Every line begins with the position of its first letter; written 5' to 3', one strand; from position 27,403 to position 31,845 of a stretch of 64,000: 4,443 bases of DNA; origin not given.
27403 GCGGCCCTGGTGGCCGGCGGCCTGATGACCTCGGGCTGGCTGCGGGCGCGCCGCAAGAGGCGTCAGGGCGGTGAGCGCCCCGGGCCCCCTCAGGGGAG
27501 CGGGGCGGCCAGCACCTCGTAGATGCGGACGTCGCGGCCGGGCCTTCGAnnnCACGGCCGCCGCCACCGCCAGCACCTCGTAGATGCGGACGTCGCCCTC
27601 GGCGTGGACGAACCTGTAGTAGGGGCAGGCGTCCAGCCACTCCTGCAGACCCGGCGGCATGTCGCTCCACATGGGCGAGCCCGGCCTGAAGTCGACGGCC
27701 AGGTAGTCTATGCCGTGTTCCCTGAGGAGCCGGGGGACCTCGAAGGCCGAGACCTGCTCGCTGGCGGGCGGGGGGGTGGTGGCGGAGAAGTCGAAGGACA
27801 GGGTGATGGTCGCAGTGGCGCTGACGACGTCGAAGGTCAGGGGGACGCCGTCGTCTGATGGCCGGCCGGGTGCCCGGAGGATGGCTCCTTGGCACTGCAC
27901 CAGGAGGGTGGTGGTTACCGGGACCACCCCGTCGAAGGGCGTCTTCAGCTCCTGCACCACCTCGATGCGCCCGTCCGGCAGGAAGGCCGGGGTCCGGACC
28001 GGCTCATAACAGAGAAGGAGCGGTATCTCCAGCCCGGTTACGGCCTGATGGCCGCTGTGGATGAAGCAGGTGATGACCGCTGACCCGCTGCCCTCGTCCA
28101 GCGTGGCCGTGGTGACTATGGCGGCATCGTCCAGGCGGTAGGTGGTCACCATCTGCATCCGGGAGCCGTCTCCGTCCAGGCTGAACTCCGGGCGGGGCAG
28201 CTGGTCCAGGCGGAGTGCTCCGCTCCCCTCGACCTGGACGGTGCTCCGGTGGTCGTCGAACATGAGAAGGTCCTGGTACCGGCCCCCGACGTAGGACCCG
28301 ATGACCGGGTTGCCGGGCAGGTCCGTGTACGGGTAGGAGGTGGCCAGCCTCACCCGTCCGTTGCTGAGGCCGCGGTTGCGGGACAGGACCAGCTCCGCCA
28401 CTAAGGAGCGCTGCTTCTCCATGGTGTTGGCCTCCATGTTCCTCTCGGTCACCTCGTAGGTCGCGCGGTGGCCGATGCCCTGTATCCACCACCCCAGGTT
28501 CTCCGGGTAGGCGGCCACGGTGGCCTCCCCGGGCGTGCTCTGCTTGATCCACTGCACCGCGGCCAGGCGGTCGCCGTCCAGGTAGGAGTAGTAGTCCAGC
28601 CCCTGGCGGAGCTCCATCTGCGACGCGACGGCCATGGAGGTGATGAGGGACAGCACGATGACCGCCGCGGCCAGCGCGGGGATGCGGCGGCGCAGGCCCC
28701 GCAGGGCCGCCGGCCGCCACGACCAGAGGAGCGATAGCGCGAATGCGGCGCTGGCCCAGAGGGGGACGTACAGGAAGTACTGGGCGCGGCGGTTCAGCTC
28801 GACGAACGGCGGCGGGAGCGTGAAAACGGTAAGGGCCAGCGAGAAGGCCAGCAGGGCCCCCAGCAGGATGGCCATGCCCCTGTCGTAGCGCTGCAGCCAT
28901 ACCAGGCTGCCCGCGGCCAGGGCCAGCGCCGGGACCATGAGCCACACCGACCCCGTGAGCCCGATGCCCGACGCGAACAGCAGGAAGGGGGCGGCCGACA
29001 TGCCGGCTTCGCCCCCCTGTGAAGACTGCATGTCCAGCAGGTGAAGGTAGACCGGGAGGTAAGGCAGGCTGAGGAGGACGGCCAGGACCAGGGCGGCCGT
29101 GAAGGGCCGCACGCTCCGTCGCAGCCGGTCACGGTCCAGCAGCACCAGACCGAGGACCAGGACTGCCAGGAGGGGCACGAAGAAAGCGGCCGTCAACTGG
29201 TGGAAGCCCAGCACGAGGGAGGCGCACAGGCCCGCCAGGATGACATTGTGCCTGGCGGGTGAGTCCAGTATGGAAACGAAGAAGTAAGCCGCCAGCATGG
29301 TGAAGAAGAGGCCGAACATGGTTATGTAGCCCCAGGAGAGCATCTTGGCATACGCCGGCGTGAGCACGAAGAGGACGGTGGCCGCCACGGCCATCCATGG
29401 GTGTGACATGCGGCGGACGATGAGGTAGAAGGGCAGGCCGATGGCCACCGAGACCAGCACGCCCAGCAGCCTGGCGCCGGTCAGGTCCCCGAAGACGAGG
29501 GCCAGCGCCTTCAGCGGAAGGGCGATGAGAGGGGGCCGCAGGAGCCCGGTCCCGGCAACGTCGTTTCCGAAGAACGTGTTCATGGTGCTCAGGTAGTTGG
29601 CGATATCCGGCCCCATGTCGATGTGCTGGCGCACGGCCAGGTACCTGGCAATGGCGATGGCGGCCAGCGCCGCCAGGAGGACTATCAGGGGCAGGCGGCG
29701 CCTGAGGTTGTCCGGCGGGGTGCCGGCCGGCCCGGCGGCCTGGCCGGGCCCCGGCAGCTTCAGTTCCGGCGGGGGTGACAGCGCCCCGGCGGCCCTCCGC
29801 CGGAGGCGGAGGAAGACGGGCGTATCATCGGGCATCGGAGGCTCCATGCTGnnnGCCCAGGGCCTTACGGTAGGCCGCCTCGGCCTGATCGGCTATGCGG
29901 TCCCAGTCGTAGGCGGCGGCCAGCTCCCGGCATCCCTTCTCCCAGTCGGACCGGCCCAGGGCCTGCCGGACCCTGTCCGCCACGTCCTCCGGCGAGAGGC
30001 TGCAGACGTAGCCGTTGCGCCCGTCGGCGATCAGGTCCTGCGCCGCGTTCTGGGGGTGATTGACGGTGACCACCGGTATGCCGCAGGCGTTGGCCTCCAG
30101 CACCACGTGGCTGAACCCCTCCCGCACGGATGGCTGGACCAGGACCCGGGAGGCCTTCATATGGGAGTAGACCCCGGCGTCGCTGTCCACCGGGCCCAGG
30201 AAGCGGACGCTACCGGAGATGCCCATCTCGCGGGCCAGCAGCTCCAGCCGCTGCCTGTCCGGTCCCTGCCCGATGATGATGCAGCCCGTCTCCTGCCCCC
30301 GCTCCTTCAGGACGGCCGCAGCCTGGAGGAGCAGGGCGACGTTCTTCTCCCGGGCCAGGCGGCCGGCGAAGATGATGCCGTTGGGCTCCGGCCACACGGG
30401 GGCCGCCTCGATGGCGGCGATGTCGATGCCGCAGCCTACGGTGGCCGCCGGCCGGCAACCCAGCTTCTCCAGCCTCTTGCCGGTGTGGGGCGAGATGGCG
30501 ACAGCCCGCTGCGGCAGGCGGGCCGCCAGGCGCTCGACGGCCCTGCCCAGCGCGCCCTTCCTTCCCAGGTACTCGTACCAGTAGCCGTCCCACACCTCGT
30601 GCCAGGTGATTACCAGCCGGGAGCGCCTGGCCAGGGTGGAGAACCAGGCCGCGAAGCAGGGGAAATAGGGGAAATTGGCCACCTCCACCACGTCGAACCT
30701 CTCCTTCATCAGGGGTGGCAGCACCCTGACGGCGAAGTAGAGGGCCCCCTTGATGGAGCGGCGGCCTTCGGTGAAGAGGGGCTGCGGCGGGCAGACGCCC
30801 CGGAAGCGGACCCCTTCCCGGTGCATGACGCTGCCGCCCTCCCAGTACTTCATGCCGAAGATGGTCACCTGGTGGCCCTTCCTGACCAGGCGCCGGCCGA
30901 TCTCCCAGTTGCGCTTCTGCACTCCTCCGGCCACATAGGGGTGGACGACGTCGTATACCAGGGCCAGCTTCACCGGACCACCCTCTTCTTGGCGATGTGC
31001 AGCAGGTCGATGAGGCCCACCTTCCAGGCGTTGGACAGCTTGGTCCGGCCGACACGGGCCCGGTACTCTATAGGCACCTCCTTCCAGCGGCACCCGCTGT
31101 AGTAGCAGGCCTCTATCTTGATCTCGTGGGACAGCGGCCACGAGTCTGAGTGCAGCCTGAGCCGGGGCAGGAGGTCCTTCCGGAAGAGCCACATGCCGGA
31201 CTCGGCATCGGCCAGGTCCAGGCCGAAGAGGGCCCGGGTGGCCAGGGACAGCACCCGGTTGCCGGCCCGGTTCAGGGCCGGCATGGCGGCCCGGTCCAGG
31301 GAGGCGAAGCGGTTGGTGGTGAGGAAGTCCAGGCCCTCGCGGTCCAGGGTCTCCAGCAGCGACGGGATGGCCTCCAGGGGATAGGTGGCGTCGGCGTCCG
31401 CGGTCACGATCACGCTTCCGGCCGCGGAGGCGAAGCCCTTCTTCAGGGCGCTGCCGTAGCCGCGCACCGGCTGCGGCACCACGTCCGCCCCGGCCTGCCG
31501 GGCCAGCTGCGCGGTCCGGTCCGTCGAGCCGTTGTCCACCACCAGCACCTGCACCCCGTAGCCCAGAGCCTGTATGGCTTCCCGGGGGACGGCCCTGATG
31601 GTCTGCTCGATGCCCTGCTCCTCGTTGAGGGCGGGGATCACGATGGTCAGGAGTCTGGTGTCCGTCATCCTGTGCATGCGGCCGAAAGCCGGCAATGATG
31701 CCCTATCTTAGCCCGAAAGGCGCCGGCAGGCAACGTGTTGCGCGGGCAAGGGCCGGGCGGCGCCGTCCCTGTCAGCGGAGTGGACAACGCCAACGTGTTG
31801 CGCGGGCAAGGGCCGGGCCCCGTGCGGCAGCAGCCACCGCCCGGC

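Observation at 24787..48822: ~24-kb island encoding a polyprenyl-phosphate-sugar-dependent surface glycosylation system with candidate protein substrates embedded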

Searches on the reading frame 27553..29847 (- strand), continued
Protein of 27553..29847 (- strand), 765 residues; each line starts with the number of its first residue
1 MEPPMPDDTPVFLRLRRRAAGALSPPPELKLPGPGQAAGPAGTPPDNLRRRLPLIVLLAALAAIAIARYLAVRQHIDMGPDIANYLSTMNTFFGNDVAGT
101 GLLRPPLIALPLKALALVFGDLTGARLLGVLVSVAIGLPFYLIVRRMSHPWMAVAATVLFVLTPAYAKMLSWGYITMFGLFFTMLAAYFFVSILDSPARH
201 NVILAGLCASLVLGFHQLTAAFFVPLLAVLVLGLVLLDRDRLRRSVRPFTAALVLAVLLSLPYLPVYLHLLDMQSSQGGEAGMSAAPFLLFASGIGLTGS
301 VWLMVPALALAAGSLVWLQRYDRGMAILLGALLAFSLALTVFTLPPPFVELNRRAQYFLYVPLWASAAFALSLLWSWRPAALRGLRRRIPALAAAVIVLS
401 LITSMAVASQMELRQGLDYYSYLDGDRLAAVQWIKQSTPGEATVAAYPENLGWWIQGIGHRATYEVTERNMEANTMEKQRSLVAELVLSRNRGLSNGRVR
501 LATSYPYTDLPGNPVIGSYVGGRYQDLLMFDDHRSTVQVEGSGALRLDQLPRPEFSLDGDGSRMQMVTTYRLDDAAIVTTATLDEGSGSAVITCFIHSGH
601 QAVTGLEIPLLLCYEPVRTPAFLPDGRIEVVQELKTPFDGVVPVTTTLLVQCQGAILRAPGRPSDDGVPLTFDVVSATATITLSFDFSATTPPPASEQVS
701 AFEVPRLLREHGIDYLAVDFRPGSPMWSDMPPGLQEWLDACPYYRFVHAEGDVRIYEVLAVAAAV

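Call 74: search_protein_families(library=pfam, proteins=[L041:4759-5808:+, L041:5814-6563:+, L041:8085-9602:+, L041:14812-16212:+, L041:16442-17497:-, L041:18775-20109:+, L036:19260-20387:+], max_evalue=0.001)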
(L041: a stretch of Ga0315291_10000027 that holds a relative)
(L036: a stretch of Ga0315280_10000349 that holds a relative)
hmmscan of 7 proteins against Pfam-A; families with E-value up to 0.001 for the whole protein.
L041:4759-5808:+ (350 aa): 3 families
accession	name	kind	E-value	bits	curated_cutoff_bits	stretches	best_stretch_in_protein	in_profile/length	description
PF01408.29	GFO_IDH_MocA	-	7.7e-25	88.3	24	1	9-122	1-116/120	Oxidoreductase family, NAD-binding Rossmann fold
PF22725.1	GFO_IDH_MocA_C3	-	2.9e-24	85.9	27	1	134-253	1-123/124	GFO/IDH/MocA C-terminal domain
PF02894.22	GFO_IDH_MocA_C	-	1.8e-23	83.9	22.9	1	138-332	1-218/218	Oxidoreductase family, C-terminal alpha/beta domain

L041:5814-6563:+ (250 aa): 8 families
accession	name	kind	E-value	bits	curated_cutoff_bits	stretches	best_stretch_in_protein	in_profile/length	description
PF13649.12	Methyltransf_25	-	1.7e-18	67.5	27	1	43-134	1-97/97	Methyltransferase domain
PF08241.18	Methyltransf_11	-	5.8e-14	52.9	21.2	1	44-138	1-95/95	Methyltransferase domain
PF08242.18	Methyltransf_12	-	2.9e-10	41.2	30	1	44-136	1-98/98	Methyltransferase domain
PF13847.12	Methyltransf_31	-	8.1e-09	35.8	27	1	41-142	5-113/145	Methyltransferase domain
PF05401.17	NodS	-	3.2e-08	34.1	24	1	36-138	40-144/201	Nodulation protein S (NodS)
PF13489.12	Methyltransf_23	-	1e-07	32.2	27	1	23-171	8-124/164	Methyltransferase domain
PF03291.22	mRNA_G-N7_MeTrfase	-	9.2e-05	22.1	26.6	0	27-111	48-132/315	mRNA (guanine-N(7))-methyltransferase domain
PF01209.24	Ubie_methyltran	-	0.00015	21.6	20.1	1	37-134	47-147/233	ubiE/COQ5 methyltransferase family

L041:8085-9602:+ (506 aa): 0 families

L041:14812-16212:+ (467 aa): 2 families
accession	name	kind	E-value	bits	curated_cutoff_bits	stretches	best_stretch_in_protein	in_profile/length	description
PF03600.22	CitMHS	-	7.9e-77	259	31.9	1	16-409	1-336/336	Citrate transporter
PF02040.21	ArsB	-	1e-23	84.9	22.2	1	87-462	47-421/423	Arsenical pump membrane protein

L041:16442-17497:- (352 aa): 1 family
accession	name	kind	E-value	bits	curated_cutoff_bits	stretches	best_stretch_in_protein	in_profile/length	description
PF02811.25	PHP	-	4.6e-05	24.2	26.4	1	311-346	2-39/164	PHP domain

L041:18775-20109:+ (445 aa): 3 families
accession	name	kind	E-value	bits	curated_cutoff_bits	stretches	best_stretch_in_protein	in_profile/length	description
PF02481.21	DNA_processg_A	-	9.5e-76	254.1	29.6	1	158-363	3-211/212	DNA recombination-mediator protein A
PF17782.7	DprA_WH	-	6.7e-13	48.9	22.9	1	388-437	9-58/61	DprA winged helix domain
PF18306.6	LDcluster4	-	1.5e-05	25.1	26.3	1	199-339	3-123/151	SLOG cluster4 family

L036:19260-20387:+ (376 aa): 3 families
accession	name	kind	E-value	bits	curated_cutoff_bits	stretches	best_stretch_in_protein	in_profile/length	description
PF02481.21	DNA_processg_A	-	4.6e-78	261.7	29.6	1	88-294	2-211/212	DNA recombination-mediator protein A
PF17782.7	DprA_WH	-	2e-13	50.6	22.9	1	318-370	8-60/61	DprA winged helix domain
PF18306.6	LDcluster4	-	4.1e-05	23.7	26.3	1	130-187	3-61/151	SLOG cluster4 family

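Call 76: search_protein_families(library=pfam, alignment_id=A2, max_evalue=0.1)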
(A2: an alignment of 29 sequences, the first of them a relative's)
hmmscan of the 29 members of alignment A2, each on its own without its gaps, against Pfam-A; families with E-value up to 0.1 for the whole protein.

A. member 1, P0187 (761 aa): 4 families
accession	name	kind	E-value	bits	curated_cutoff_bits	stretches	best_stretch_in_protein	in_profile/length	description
PF14264.12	Glucos_trans_II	-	1.8e-05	24.5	30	1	130-340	59-290/317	Glucosyl transferase GtrII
PF13231.12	PMT_2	-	2.5e-05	25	26.1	1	100-258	2-156/160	Dolichyl-phosphate-mannose-protein mannosyltransferase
PF02516.20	STT3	-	0.0074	16.3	24.5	1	127-290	104-267/405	Oligosaccharyl transferase STT3, N-terminal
PF10131.15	PTPS_related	-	0.029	13.3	26.4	0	111-381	15-287/621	6-pyruvoyl-tetrahydropterin synthase related domain; membrane protein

B. families by the number of members that match (of 29 scanned): 10 families
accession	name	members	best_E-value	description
PF13231.12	PMT_2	28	1.2e-09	Dolichyl-phosphate-mannose-protein mannosyltransferase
PF14264.12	Glucos_trans_II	15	3.2e-07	Glucosyl transferase GtrII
PF12439.13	GDE_N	13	0.0017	Glycogen debranching enzyme N terminal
PF10131.15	PTPS_related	5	1.9e-05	6-pyruvoyl-tetrahydropterin synthase related domain; membrane protein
PF09594.16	GT87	3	5.6e-06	Glycosyltransferase family 87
PF20604.3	DUF6798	2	0.024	Domain of unknown function (DUF6798)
PF13373.11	Dsc3_C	2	0.028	DSC E3 ubiquitin ligase complex subunit 3, C-terminal domain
PF02516.20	STT3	1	0.0074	Oligosaccharyl transferase STT3, N-terminal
PF20176.3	DUF6541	1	0.03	Family of unknown function (DUF6541)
PF20578.4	aBig_2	1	0.086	Atrophied bacterial Ig domain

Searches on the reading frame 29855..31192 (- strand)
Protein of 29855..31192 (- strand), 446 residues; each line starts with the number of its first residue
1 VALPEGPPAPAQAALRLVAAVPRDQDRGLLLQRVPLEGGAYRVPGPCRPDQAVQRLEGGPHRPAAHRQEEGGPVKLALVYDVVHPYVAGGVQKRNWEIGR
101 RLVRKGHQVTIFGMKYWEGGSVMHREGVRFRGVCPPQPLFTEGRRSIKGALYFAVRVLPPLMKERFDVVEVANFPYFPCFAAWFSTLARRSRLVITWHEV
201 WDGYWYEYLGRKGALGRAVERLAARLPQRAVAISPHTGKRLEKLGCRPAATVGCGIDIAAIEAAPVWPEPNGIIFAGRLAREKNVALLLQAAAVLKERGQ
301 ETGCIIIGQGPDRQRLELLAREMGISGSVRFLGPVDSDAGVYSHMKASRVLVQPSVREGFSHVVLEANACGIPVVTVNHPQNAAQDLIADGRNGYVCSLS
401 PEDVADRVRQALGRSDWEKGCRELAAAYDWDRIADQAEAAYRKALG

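Call 4: search_protein_families(library=pfam, proteins=[window:29855-31192:-], max_evalue=0.01)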
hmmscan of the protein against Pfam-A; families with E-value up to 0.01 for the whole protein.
window:29855-31192:- (446 aa): 6 families
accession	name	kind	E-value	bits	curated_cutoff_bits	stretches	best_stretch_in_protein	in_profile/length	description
PF00534.26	Glycos_transf_1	-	4.1e-34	118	26.4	1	269-413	14-157/172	Glycosyl transferases group 1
PF13692.12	Glyco_trans_1_4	-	3.2e-29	102.5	27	1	272-412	3-140/142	Glycosyl transferases group 1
PF13439.12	Glyco_transf_4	-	1.2e-20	74.7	28.5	1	89-258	2-168/170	Glycosyltransferase Family 4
PF13579.12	Glyco_trans_4_4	-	6.5e-17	62.7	29.7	1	89-250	1-151/158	Glycosyl transferase 4-like domain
PF20706.3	GT4-conflict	-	2e-09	37.4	26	1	219-376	139-310/385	Family 4 Glycosyltransferase in conflict systems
PF13524.12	Glyco_trans_1_2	-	0.0039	17.6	25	1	322-437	27-142/144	Glycosyl transferase-like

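Call 7: search_protein_families(library=ncbifam, proteins=[window:29855-31192:-], max_evalue=0.01)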
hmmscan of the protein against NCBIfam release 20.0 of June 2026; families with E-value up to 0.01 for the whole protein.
window:29855-31192:- (446 aa): 33 families (the best 25 are shown)
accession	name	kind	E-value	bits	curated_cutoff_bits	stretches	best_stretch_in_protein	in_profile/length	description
TIGR03449.1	mycothiol_MshA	equivalog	1.7e-18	66.7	462.5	1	273-445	223-404/406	D-inositol-3-phosphate glycosyltransferase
TIGR03088.1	stp2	hypoth_equivalog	6.5e-18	64.9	409.05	1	273-399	197-322/374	TIGR03088 family PEP-CTERM/XrtA system glycosyltransferase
NF041876.1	EPS_EpsE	equivalog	9.4e-18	64.6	400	1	269-415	213-362/389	exopolysaccharide biosynthesis GT4 family glycosyltransferase EpsE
TIGR04047.1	MSMEG_0565_glyc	hypoth_equivalog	3.7e-17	62.5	259.85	1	280-442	203-372/373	MSMEG_0565 family glycosyltransferase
NF050063.1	ProtGlycPglJ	equivalog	7.8e-17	61.5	500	1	273-405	197-322/363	N-acetylgalactosamine-N,N'-diacetylbacillosaminyl-diphospho-undecaprenol 4-alpha-N-acetylgalactosaminyltransferase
TIGR03999.1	thiol_BshA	equivalog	3.5e-16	59.1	273.7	1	301-444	229-373/375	N-acetyl-alpha-D-glucosaminyl L-malate synthase BshA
NF053787.1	GlcN_PG_synth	equivalog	1.4e-14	53.8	480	1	273-444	200-359/361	N-acetylglucosaminyl phosphatidylglycerol synthase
NF047684.1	TeichurnBiosyTuaC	equivalog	7.8e-14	51.4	550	1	273-440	222-385/391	teichuronic acid biosynthesis protein TuaC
NF050056.1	ProtGlycPglH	equivalog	3.4e-13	49.4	600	1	271-403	180-307/354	GalNAc-alpha-(1->4)-GalNAc-alpha-(1->3)-diNAcBac-PP-undecaprenol alpha-1,4-N-acetyl-D-galactosaminyltransferase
NF041010.1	glycosy_Agl16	equivalog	3.6e-13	49.1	575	1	184-443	96-350/352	glycosylation protein Agl16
NF046085.1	XrtY_assoc_Gly1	equivalog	9.2e-11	41.2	400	1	272-425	211-360/387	XrtY-associated glycosyltransferase XYAG1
NF007396.0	PRK09922.1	equivalog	1e-10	41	385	1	271-397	183-308/361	lipopolysaccharide 1,6-galactosyltransferase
NF038295.1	EPS_HpsP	equivalog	4.6e-10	39.1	550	1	272-443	209-386/388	hormogonium polysaccharide biosynthesis glycosyltransferase HpsP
TIGR04348.1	TIGR04348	equivalog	8.8e-10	38.1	300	1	273-405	140-268/310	selenoneine biosynthesis selenosugar synthase SenB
TIGR04157.1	glyco_rSAM_CFB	subfamily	1.3e-09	37.6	400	1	273-403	230-354/406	TIGR04157 family glycosyltransferase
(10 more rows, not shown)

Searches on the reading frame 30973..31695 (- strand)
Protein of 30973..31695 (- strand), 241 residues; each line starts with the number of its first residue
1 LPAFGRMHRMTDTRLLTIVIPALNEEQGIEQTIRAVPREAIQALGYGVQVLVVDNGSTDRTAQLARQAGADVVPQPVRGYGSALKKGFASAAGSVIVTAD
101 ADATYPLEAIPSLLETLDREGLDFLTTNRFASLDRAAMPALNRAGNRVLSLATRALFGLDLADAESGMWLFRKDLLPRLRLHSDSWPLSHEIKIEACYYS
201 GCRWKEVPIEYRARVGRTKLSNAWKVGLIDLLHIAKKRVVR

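Call 4: search_protein_families(library=pfam, proteins=[window:30973-31695:-], max_evalue=0.01)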
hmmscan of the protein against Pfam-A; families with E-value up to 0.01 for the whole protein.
window:30973-31695:- (241 aa): 2 families
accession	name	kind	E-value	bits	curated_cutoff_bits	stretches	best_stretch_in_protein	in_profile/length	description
PF00535.33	Glycos_transf_2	-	5.8e-24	85.4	23.3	1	17-176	1-164/168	Glycosyl transferase family 2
PF13641.12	Glyco_tranf_2_3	-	6.8e-08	33.2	27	1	16-143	3-137/230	Glycosyltransferase like family 2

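Call 7: search_protein_families(library=ncbifam, proteins=[window:30973-31695:-], max_evalue=0.01)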
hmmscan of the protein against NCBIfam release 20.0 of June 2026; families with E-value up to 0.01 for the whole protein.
window:30973-31695:- (241 aa): 17 families
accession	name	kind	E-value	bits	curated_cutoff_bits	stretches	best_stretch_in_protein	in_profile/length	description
NF041391.1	DPhHxTase_Halo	equivalog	2.6e-37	127.9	375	1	23-221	4-193/213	dolichyl-phosphate hexose transferase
TIGR04182.1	glyco_TIGR04182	equivalog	7.7e-37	127.3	325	1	17-221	3-202/293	S-layer glycoprotein N-glycosyltransferase AglJ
NF058614.1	PPMAGASynPpgS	equivalog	7e-20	71.4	370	1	18-209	4-194/226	polyprenyl-phospho-N-acetylgalactosaminyl synthase PpgS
NF010496.0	PRK13915.1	equivalog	1.3e-16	60.6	262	1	8-157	25-182/307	glucosyl-3-phosphoglycerate synthase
TIGR04283.1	glyco_like_mftF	equivalog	7.8e-14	51.8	182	1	16-120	1-100/221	TIGR04283 family arsenosugar biosynthesis glycosyltransferase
NF007986.1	PRK10714.1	equivalog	2e-13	50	529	1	15-152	7-149/316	undecaprenyl-phosphate 4-deoxy-4-formamido-L-arabinose transferase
NF047588.1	GlcsyltransPgfSStrep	equivalog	6.4e-10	38.7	500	1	16-173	3-161/308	glycosyltransferase PgfS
TIGR03937.1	PgaC_IcaA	equivalog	2.6e-08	33.3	422.3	1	9-118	40-151/407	poly-beta-1,6-N-acetyl-D-glucosamine synthase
NF041865.1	EpsU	equivalog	3.3e-08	32.9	700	1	12-104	37-134/394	exopolysaccharide biosynthesis GT2 family glycosyltransferase EpsU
NF007482.0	PRK10073.1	equivalog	1.4e-07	30.9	423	1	10-128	2-121/334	glycosyltransferase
NF041875.1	EPS_EpsD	equivalog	6.3e-06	25.8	370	1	16-109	1-96/325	exopolysaccharide biosynthesis glycosyltransferase EpsD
TIGR03469.1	HpnB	hypoth_equivalog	6.8e-06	25.3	379.25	1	16-71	46-98/386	hopene-associated glycosyltransferase HpnB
TIGR03965.1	mycofact_glyco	equivalog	1.7e-05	23.9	280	1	13-121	73-183/467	mycofactocin biosynthesis glycosyltransferase MftF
NF045692.1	OglycostaseCruG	equivalog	2.2e-05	23.6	600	1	16-126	43-161/386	2'-O-glycosyltransferase CruG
NF038302.1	EPS_HpsE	equivalog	0.00027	20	300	1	16-100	3-86/307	hormogonium polysaccharide biosynthesis glycosyltransferase HpsE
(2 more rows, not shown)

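Call 53: search_solved_structures(query=window:30973-31695:-, max_evalue=0.001)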
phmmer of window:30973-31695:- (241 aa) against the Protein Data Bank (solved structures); distinct sequences matched with E-value up to 0.001: 17.
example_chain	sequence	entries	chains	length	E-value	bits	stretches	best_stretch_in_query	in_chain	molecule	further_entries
5mlz_A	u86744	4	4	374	3.5e-15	59.4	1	15-221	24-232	Dolichol monophosphate mannose synthase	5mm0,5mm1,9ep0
8vxh_A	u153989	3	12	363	5e-14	55.7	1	7-186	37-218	Undecaprenyl-phosphate 4-deoxy-4-formamido-L-arabinose transferase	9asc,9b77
9bhc_C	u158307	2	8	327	7.7e-14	55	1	14-186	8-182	Undecaprenyl-phosphate 4-deoxy-4-formamido-L-arabinose transferase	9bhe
9hwj_A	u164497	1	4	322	1.2e-12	51.2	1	13-153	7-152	Undecaprenyl-phosphate 4-deoxy-4-formamido-L-arabinose transferase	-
4y6n_A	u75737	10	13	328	3.2e-08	36.7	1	5-156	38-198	Glucosyl-3-phosphoglycerate synthase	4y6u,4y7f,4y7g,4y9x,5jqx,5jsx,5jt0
3e25_A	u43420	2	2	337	3.6e-08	36.5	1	5-156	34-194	Putative uncharacterized protein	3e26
4ddz_A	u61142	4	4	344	3.9e-08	36.4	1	5-156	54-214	GLUCOSYL-3-PHOSPHOGLYCERATE SYNTHASE (GpgS) | Glucosyl-3-phosphoglycerate synthase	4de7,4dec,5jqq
7p5l_A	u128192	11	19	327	1.3e-06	31.4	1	13-124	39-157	Glucosyl-3-phosphoglycerate synthase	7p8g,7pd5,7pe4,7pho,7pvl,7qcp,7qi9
7pdo_A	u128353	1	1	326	1.3e-06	31.4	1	13-124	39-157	Glucosyl-3-phosphoglycerate synthase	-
3ckj_A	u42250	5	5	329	1.4e-06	31.3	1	13-125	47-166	Putative uncharacterized protein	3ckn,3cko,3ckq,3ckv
9omh_A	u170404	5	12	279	4.3e-06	29.7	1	16-117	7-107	Glycosyltransferase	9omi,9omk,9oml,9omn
9omj_A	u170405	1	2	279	4.3e-06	29.7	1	16-117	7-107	Glycosyltransferase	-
9omm_A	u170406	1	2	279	4.3e-06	29.7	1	16-117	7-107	Glycosyltransferase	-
6p61_A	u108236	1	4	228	2.5e-05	27.2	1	7-104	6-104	Glycosyltransferase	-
5eke_A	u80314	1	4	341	4.2e-05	26.5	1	13-129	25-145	Uncharacterized glycosyltransferase sll0501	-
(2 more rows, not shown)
